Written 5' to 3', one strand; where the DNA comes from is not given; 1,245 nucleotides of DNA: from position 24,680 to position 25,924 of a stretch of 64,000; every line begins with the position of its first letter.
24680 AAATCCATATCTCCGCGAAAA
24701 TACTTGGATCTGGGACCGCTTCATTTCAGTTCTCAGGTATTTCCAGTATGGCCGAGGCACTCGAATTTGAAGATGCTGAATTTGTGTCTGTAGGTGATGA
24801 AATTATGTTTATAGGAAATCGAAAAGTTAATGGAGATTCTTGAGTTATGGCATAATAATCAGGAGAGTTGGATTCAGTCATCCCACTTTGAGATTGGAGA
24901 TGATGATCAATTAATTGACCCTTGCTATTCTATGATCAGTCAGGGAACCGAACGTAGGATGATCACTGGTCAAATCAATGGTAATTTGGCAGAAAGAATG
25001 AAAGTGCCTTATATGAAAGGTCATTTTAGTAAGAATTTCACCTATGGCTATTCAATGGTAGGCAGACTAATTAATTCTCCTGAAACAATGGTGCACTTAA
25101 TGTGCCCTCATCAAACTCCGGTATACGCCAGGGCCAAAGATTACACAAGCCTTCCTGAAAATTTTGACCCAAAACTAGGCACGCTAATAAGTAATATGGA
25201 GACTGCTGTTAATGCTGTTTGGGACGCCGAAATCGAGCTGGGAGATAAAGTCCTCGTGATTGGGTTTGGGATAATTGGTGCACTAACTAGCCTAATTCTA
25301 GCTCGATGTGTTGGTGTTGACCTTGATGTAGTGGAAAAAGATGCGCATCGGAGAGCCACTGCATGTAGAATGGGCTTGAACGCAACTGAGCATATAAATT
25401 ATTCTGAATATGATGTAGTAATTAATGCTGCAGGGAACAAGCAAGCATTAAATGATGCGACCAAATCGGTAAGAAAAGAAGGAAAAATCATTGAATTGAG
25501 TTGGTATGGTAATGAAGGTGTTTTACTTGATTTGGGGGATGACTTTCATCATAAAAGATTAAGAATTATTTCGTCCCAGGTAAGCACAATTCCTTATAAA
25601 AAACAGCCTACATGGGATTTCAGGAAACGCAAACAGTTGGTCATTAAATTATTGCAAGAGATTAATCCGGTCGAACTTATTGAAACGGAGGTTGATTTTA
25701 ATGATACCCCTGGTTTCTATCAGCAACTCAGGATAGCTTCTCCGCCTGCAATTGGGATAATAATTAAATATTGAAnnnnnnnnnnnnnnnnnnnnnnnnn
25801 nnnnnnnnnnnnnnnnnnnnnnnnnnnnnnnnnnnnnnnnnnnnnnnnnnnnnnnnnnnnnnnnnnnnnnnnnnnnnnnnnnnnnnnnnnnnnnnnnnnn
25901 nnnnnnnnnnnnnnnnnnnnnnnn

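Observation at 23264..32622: Orphan biosynthetic operon initiated by a stand-alone GTP cyclohydrolase II, with tailoring and lipid-type transferases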

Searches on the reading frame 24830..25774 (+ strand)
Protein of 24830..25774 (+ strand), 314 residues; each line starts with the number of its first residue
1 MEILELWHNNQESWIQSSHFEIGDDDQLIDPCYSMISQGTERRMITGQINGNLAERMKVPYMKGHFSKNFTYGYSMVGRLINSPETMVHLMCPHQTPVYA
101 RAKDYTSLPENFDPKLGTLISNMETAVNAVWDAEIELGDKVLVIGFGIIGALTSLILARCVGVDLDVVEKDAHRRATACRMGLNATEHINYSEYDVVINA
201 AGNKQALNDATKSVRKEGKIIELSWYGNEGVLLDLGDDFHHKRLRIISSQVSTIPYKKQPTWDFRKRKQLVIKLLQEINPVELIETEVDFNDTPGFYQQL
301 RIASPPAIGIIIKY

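Call 4: search_protein_families(library=pfam, proteins=[window:24830-25774:+], max_evalue=0.01)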
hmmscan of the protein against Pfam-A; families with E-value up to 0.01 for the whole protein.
window:24830-25774:+ (314 aa): 1 family
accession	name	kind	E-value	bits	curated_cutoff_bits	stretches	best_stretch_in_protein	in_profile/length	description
PF00107.32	ADH_zinc_N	-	3.6e-06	27.4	31.8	1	156-255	8-117/129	Zinc-binding dehydrogenase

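Call 5: search_protein_families(library=ncbifam, proteins=[window:24830-25774:+], max_evalue=0.01)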
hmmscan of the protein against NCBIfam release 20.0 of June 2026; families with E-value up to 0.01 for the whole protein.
window:24830-25774:+ (314 aa): 8 families
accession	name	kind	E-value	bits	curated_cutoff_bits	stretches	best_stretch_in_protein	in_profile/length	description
TIGR01202.1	bchC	equivalog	3.3e-12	46.2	291.25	1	118-241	126-247/308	chlorophyll synthesis pathway protein BchC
TIGR00692.1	tdh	equivalog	4.3e-07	29.3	458.35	1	103-197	128-234/340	L-threonine 3-dehydrogenase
NF003808.0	PRK05396.1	equivalog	5.2e-06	25.6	380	1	106-224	133-263/341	L-threonine 3-dehydrogenase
TIGR03366.1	HpnZ_proposed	hypoth_equivalog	0.00015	21.1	328.1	1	126-219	143-248/315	putative phosphonate catabolism associated alcohol dehydrogenase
NF004005.0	PRK05476.2-3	equivalog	0.00043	19.2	275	1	111-221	183-291/418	adenosylhomocysteinase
NF041097.1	keto_inos_dh_IolM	equivalog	0.0073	15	450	0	119-195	186-262/389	scyllo-inosose 3-dehydrogenase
NF007375.0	PRK09880.1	equivalog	0.008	15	469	0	120-223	152-265/344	L-idonate 5-dehydrogenase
NF005109.0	PRK06545.2-1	equivalog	0.0087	15.2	397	0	141-202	4-63/361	prephenate dehydrogenase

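Call 10: find_homologous_proteins(query=window:24830-25774:+)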
Query window:24830-25774:+ (314 aa): 372 proteins with E <= 0.001 among 2100 candidates; the best 120 are listed.
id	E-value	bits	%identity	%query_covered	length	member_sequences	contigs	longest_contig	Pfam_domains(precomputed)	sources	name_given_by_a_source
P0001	3.6e-211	718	100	100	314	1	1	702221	PF00107.33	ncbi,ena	-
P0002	2.8e-109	383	55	100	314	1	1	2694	PF00107.33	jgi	jgi:threonine dehydrogenase-like Zn-dependent dehydrogenase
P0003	1.2e-102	362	53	100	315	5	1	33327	-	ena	-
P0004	1.2e-92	329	48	99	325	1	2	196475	PF00107.33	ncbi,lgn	-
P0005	6.2e-92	326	48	99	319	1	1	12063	PF00107.33,PF02558.23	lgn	-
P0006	4.9e-91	323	46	100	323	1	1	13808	PF00107.33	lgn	-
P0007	5.6e-91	323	51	100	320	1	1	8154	-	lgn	-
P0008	1.7e-90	322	47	100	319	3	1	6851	-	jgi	-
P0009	2.4e-90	321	48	100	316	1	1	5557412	-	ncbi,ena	-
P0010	1.8e-89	318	48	99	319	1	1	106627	-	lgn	-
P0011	3.2e-89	317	48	100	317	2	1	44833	-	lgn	-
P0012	2.7e-88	314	45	100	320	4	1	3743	PF00107.33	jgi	-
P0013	2.0e-87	311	48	100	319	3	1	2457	-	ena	-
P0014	5.8e-87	310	44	99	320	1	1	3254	-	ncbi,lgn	ncbi:MAG: zinc-binding alcohol dehydrogenase [Bacteroidota bacterium]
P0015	6.1e-87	310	47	100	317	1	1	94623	-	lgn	-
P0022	4.5e-84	301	45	100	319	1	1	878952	PF00107.33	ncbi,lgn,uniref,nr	ncbi:zinc-dependent alcohol dehydrogenase [Flexithrix dorotheae]|uniref:zinc-dependent alcohol dehyd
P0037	1.9e-80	289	46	98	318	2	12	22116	-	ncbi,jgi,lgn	ncbi:MAG: NADPH:quinone reductase-like Zn-dependent oxidoreductase [Sediminicola sp.]|jgi:NADPH:quin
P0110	3.6e-67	245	42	98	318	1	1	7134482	-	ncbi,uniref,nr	ncbi:zinc-dependent alcohol dehydrogenase [Catalinimonas niigatensis]|uniref:zinc-dependent alcohol 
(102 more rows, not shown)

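Call 11: find_encoding_contigs(protein=P0022, flank=10000, max_places=2)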
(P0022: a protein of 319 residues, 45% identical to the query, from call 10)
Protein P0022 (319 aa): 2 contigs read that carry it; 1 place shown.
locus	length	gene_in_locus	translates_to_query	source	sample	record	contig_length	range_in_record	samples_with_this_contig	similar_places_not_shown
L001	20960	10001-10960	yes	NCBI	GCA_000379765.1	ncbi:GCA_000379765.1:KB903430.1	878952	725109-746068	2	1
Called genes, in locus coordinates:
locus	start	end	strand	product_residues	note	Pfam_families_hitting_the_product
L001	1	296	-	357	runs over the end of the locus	-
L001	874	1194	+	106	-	-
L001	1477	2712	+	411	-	PF00270:DEAD, PF04851:ResIII, PF00271:Helicase_C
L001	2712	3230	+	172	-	-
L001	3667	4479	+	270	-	PF01210:NAD_Gly3P_dh_N (faint), PF02558:ApbA (faint), PF03446:NAD_binding_2 (weak), PF03807:F420_oxidored, PF07991:KARI_N (weak), PF14748:P5CR_dimer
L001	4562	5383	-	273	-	PF00582:Usp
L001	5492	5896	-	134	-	PF11026:DUF2721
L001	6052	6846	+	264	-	PF01177:Asp_Glu_race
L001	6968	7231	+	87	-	PF12732:YtxH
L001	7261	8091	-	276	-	PF00106:adh_short, PF08659:KR, PF23441:SDR (weak), PF13561:adh_short_C2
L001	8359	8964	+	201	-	PF00925:GTP_cyclohydro2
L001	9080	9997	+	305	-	PF01872:RibD_C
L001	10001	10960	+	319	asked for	PF00107:ADH_zinc_N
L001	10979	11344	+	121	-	PF01242:PTPS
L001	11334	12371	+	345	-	PF13439:Glyco_transf_4 (weak), PF20706:GT4-conflict (weak), PF00534:Glycos_transf_1, PF13692:Glyco_trans_1_4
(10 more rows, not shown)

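Call 12: find_encoding_contigs(protein=P0110, flank=10000, max_places=2)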
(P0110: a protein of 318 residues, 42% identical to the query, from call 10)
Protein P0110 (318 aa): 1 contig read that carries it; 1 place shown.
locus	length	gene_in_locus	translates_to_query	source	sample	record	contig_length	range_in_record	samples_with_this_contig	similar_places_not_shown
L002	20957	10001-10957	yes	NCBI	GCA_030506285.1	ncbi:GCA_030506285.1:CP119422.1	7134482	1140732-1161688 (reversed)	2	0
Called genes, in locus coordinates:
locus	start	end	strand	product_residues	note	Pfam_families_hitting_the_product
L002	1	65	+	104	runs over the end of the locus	PF01934:HepT-like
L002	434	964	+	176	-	PF04191:PEMT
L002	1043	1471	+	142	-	PF08818:DUF1801 (weak)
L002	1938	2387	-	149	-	PF12802:MarR_2 (weak), PF01047:MarR (weak)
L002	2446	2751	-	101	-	PF00420:Oxidored_q2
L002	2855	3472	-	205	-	-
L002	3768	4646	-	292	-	PF02585:PIG-L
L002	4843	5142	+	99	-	-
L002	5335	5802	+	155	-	-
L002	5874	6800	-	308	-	PF00294:PfkB, PF08543:Phos_pyr_kin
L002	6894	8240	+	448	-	PF01554:MatE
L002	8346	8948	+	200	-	PF00925:GTP_cyclohydro2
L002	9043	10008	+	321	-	PF01872:RibD_C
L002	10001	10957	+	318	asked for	-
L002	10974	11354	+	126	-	PF01242:PTPS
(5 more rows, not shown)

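Call 13: find_encoding_contigs(protein=P0037, flank=10000, max_places=2)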
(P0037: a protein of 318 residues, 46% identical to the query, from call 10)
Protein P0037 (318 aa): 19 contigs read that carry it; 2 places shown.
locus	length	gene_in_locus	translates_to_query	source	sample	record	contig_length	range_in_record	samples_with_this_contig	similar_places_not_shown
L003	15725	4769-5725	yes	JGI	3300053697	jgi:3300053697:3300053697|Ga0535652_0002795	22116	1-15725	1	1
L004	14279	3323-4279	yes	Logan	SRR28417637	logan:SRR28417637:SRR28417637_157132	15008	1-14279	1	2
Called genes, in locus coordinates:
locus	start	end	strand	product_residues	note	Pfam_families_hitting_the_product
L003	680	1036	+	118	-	PF13102:Phage_int_SAM_5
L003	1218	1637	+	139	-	PF00589:Phage_integrase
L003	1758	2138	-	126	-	-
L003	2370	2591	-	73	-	-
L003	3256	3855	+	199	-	PF00925:GTP_cyclohydro2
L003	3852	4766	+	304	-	PF01872:RibD_C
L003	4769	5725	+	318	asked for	-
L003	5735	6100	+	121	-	PF01242:PTPS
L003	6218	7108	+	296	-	PF13439:Glyco_transf_4 (weak), PF00534:Glycos_transf_1, PF13692:Glyco_trans_1_4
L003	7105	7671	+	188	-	PF04191:PEMT (weak)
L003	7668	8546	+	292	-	-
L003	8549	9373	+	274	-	PF05891:Methyltransf_PK (weak), PF13489:Methyltransf_23, PF02353:CMAS (weak), PF08241:Methyltransf_11, PF08242:Methyltransf_12, PF13649:Methyltransf_25, PF13847:Methyltransf_31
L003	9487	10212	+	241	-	-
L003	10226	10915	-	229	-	PF01066:CDP-OH_P_transf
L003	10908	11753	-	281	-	PF13469:Sulfotransfer_3 (weak)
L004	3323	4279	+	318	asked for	-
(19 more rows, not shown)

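Call 18: search_solved_structures(query=window:24830-25774:+, max_evalue=0.01)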
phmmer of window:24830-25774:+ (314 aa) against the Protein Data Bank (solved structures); distinct sequences matched with E-value up to 0.01: 6.
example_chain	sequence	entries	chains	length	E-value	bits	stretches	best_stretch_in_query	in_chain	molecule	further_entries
5vm2_A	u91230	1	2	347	3.3e-06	29.9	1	107-198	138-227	Alcohol dehydrogenase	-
1e3j_A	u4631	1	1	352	0.00032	23.4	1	98-187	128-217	NADP(H)-DEPENDENT KETOSE REDUCTASE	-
3qe3_A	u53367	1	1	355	0.00034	23.3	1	106-186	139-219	Sorbitol dehydrogenase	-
1pl6_A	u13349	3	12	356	0.0012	21.4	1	107-188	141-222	Sorbitol dehydrogenase | human sorbitol dehydrogenase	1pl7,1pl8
4ej6_A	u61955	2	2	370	0.0031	20.1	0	103-202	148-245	Putative zinc-binding dehydrogenase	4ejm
7vb3_A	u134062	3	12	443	0.0088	18.6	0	111-192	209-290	Aliphatic (R)-hydroxynitrile lyase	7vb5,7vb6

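Call 53: search_protein_families(library=pfam, alignment_id=A2, max_evalue=0.0001)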
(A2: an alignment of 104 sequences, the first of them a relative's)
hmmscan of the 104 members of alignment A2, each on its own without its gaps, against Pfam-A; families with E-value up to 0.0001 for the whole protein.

A. member 1, L001:3667-4479:+ (270 aa): 6 families
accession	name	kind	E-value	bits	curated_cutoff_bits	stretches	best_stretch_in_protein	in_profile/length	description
PF14748.11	P5CR_dimer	-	7.6e-30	103.7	25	1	162-262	1-101/105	Pyrroline-5-carboxylate reductase dimerisation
PF03807.23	F420_oxidored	-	3.6e-20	72.8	21.6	1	5-99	1-93/94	NADP oxidoreductase coenzyme F420-dependent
PF03446.21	NAD_binding_2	-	7.4e-07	29.8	21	1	5-94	1-90/161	NAD binding domain of 6-phosphogluconate dehydrogenase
PF07991.19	KARI_N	-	2.6e-06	27.6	20.6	1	1-96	2-94/165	Acetohydroxy acid isomeroreductase, NADPH-binding domain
PF02558.23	ApbA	-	9.7e-06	25.7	22.2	0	6-95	1-98/150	Ketopantoate reductase PanE/ApbA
PF01210.29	NAD_Gly3P_dh_N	-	1.4e-05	25.6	23.1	1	5-103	1-108/158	NAD-dependent glycerol-3-phosphate dehydrogenase N-terminus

B. families by the number of members that match (of 104 scanned): 149 families (the first 25 are shown)
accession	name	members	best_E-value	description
PF13469.12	Sulfotransfer_3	5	1.2e-11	Sulfotransferase family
PF00685.33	Sulfotransfer_1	5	5.3e-08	Sulfotransferase domain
PF02518.31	HATPase_c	4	3.1e-26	Histidine kinase-, DNA gyrase B-, and HSP90-like ATPase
PF05050.19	Methyltransf_21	4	2.4e-16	Methyltransferase FkbM domain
PF01943.22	Polysacc_synt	3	2.5e-11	Polysaccharide biosynthesis protein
PF13561.12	adh_short_C2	2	1.6e-61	Enoyl-(Acyl carrier protein) reductase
PF00183.23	HSP90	2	4.1e-58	Hsp90 protein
PF00106.31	adh_short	2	5.2e-52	short chain dehydrogenase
PF20330.3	DUF6625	2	2.6e-50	Family of unknown function (DUF6625)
PF01554.23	MatE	2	7.5e-46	MatE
PF07920.16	DUF1684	2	1.1e-42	Protein of unknown function (DUF1684)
PF14126.11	DUF4293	2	8.2e-39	Domain of unknown function (DUF4293)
PF01503.22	PRA-PH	2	5.4e-16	Phosphoribosyl-ATP pyrophosphohydrolase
PF08659.16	KR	2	2.8e-15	KR domain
PF13440.11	Polysacc_synt_3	2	2.9e-13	Polysaccharide biosynthesis protein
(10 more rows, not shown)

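Call 75: predict_structure(alignment_id=A6)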
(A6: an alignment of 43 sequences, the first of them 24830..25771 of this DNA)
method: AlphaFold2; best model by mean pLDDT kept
length: 314 residues; sequences in the alignment: 43
mean_pLDDT: 94.4   pTM: 0.92
mean pLDDT of the five models: 94.4, 94.3, 94.1, 93.8, 93.5
residues with pLDDT >= 90: 260; 70-90: 54; 50-70: 0; < 50: 0
segments of 3 or more residues with pLDDT < 50: none
pLDDT, mean of each block of 10 residues (from residue 1): 95 96 92 95 87 88 94 96 96 96 96 97 98 97 97 98 97 97 94 91 91 94 86 86 92 93 97 98 98 97 93 98
secondary structure, 60 per line:
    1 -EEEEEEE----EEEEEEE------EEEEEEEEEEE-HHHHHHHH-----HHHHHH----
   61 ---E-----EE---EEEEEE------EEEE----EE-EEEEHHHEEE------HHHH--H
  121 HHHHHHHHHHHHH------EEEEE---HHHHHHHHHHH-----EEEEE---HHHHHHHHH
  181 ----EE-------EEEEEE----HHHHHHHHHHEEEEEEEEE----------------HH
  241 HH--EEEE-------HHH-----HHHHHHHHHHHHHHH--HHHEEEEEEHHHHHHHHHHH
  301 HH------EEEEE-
elements in order: E2-8 E13-19 E26-36 H38-45 H51-56 E75-80 E87-90 E98-101 E105-107 H114-117 H120-133 E140-144 H148-158 E164-168 H172-180 E194-199 H204-213 E214-222 H239-242 E245-248 H264-278 E284-289 H290-302 E309-313

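Call 78: fold_search(model_id=the predicted structure, library=pdb)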
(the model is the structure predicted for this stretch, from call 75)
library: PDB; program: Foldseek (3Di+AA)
matches with E <= 10: 1970; with E <= 0.001: 698
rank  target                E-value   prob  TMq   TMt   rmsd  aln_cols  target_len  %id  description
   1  4ejm                  5.9e-19  1.00  0.77  0.71   3.8       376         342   16  Crystal structure of a putative zinc-binding dehydrogenase (Target PSI-012003) from Sinorhizobium meliloti 1021 bound to (released 2012-05-02)
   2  2d8a                  1.5e-18  1.00  0.76  0.72   4.7       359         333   17  Crystal Structure of PH0655 from Pyrococcus horikoshii OT3 (released 2006-06-02)
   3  8wwd_C                1.9e-18  1.00  0.76  0.73   4.0       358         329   16  Crystal structure of (S)-DHPS dehydrogenase HpsP from Dinoroseobacter shibae DFL 12 (released 2024-09-04)
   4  8iuf_E3               2.9e-18  1.00  0.77  0.58   4.1       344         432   16  Cryo-EM structure of Euglena gracilis super-complex I+III2+IV, composite (released 2024-02-28)
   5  4oh1                  8.0e-18  1.00  0.75  0.68   4.5       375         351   14  Crystal structure of a putative zinc-binding dehydrogenase (gutB) from Clostridium scindens ATCC 35704 at 2.00 A resolut (released 2014-02-05)
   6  4ej6                  1.2e-17  1.00  0.75  0.69   4.0       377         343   15  Crystal structure of a putative zinc-binding dehydrogenase (Target PSI-012003) from Sinorhizobium meliloti 1021 (released 2012-05-02)
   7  5vm2_A                1.3e-17  1.00  0.77  0.70   3.9       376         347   16  Crystal structure of ECK1772, an oxidoreductase/dehydrogenase of unknown specificity involved in membrane biogenesis f (released 2017-06-07)
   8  6ie0_A                1.6e-17  1.00  0.75  0.69   4.5       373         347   16  X-ray crystal structure of 2R,3R-butanediol dehydrogenase from Bacillus subtilis (released 2019-09-18)
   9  2dfv_A                2.1e-17  1.00  0.76  0.70   4.0       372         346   16  Hyperthermophilic threonine dehydrogenase from Pyrococcus horikoshii (released 2007-01-16)
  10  4ilk_A                4.4e-17  1.00  0.76  0.71   4.1       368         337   15  Crystal structure of short chain alcohol dehydrogenase (rspB) from E. coli CFT073 (EFI TARGET EFI-506413) complexed wi (released 2013-01-30)
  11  8wwd_B                7.2e-17  1.00  0.76  0.71   4.1       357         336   16  Crystal structure of (S)-DHPS dehydrogenase HpsP from Dinoroseobacter shibae DFL 12 (released 2024-09-04)
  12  1v3t_A                7.7e-17  1.00  0.72  0.69   4.5       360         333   14  Crystal structure of leukotriene B4 12-hydroxydehydrogenase/15-oxo-prostaglandin 13-reductase (released 2004-07-13)
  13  8wwd_A                8.1e-17  1.00  0.76  0.72   4.0       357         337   16  Crystal structure of (S)-DHPS dehydrogenase HpsP from Dinoroseobacter shibae DFL 12 (released 2024-09-04)
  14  3ip1_C                9.8e-17  1.00  0.71  0.58   5.7       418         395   14  Structure of putative alcohol dehydrogenase (TM_042) from Thermotoga maritima (released 2009-09-29)
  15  4c4o_B                1.2e-16  1.00  0.75  0.71   4.1       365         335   14  Structure of carbonyl reductase CPCR2 from Candida parapsilosis in complex with NADH (released 2014-07-16)
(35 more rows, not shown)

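Call 79: find_encoding_contigs(protein=P0001, flank=1000, max_places=1)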
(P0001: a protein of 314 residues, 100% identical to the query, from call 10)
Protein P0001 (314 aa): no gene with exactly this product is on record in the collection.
